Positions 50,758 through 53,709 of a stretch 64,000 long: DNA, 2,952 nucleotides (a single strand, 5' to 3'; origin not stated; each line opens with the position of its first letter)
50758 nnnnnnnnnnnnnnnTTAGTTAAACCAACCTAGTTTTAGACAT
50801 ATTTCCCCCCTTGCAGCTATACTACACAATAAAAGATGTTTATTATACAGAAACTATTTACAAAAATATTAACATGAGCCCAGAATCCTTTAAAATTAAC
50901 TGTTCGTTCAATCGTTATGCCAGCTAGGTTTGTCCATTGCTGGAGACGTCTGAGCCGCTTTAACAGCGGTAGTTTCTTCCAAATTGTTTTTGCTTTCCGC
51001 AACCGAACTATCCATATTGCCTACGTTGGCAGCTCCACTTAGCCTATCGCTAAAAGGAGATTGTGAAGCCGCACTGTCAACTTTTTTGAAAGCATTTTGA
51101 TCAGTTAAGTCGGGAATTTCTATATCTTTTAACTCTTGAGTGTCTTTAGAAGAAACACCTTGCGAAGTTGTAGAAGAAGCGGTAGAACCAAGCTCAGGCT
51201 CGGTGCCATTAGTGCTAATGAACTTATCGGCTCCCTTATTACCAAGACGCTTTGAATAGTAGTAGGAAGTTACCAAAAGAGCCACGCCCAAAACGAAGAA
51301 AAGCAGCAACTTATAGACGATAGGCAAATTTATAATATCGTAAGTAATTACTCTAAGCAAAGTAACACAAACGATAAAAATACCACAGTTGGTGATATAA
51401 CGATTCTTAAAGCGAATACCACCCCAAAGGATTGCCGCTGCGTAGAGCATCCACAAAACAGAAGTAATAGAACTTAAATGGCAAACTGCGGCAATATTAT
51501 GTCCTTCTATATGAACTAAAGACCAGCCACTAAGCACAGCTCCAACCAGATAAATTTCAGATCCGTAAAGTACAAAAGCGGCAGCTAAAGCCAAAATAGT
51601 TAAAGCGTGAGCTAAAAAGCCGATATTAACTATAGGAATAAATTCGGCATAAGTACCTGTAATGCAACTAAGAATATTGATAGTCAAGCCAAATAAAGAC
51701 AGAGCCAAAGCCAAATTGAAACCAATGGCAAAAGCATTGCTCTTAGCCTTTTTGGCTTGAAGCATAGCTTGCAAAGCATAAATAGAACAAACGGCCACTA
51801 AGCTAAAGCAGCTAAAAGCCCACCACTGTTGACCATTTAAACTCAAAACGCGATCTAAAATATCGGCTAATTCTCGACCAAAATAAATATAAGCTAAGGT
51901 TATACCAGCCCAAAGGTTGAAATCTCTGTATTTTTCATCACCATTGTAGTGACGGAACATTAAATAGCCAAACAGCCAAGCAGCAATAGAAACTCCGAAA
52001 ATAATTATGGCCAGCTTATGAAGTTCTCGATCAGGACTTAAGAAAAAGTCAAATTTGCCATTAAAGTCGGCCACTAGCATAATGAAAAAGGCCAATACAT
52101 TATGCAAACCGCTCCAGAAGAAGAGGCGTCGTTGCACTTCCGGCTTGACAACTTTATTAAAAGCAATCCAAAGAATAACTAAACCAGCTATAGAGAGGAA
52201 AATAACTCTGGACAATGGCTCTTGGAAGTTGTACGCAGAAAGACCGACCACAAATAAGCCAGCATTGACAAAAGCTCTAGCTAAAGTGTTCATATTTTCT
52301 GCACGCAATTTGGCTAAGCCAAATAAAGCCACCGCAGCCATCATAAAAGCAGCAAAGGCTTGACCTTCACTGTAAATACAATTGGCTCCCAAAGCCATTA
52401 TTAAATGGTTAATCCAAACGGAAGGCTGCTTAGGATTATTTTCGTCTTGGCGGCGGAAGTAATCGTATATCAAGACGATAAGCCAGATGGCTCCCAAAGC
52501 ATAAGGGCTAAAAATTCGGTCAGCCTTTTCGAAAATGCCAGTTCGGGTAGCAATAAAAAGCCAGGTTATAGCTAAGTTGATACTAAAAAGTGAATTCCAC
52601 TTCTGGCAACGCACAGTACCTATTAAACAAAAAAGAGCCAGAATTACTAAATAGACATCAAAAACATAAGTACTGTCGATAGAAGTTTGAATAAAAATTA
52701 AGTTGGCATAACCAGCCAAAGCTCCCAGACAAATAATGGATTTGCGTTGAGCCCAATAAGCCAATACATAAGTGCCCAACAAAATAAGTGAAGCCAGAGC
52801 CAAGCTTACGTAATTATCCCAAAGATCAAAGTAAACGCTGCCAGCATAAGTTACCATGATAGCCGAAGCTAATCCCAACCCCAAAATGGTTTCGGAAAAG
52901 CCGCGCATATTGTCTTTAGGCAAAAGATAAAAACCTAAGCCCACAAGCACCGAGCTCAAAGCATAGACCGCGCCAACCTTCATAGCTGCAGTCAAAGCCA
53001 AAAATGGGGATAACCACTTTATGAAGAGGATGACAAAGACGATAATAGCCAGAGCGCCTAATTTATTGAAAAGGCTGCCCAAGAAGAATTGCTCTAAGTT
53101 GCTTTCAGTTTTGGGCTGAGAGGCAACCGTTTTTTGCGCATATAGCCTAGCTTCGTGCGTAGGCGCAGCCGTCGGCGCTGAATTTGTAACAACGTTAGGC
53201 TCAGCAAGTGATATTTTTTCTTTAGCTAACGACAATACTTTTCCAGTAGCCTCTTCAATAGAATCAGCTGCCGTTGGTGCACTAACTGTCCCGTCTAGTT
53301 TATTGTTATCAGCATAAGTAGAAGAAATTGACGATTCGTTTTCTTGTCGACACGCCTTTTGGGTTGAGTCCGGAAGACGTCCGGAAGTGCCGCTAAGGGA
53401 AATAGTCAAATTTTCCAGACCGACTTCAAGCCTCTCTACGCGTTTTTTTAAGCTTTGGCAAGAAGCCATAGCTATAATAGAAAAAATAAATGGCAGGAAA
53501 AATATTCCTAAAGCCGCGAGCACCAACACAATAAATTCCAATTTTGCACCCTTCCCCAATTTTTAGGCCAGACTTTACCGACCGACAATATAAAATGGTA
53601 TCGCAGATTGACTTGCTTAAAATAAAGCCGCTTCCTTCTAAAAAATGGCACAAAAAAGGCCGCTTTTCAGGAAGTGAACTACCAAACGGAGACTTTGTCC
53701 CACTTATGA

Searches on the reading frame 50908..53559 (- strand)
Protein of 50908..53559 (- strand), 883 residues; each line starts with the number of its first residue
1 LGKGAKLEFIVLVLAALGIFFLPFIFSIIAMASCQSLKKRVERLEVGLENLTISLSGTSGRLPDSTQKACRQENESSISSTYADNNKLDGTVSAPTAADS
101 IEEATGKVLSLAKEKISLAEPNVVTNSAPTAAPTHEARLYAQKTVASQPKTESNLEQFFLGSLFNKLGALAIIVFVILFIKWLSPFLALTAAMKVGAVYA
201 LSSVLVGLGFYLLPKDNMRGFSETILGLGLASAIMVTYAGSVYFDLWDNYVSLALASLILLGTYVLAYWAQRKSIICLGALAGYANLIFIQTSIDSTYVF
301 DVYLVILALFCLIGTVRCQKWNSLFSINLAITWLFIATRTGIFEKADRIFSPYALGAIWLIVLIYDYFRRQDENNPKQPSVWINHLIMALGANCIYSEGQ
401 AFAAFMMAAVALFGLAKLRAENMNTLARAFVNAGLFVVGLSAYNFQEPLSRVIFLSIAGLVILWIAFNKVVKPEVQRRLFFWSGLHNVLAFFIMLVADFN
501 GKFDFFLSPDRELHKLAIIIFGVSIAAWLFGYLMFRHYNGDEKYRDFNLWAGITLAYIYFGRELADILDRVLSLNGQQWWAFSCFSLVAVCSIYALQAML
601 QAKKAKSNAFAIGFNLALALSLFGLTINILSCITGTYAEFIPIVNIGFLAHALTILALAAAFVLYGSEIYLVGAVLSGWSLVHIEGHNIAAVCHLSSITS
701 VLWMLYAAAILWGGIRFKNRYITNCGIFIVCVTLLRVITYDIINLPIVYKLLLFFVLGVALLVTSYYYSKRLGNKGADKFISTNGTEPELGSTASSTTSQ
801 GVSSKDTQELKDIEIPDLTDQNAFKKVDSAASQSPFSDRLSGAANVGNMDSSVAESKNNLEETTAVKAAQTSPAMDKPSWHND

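Call 26: search_protein_families(library=pfam, proteins=[window:50908-53559:-], max_evalue=0.001)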
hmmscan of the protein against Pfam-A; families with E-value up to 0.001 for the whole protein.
window:50908-53559:- (883 aa): 1 family
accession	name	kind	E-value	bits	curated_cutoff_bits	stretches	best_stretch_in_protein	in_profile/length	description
PF10101.14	DUF2339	-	4.7e-26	92.2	33.6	1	163-770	4-658/659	Predicted membrane protein (DUF2339)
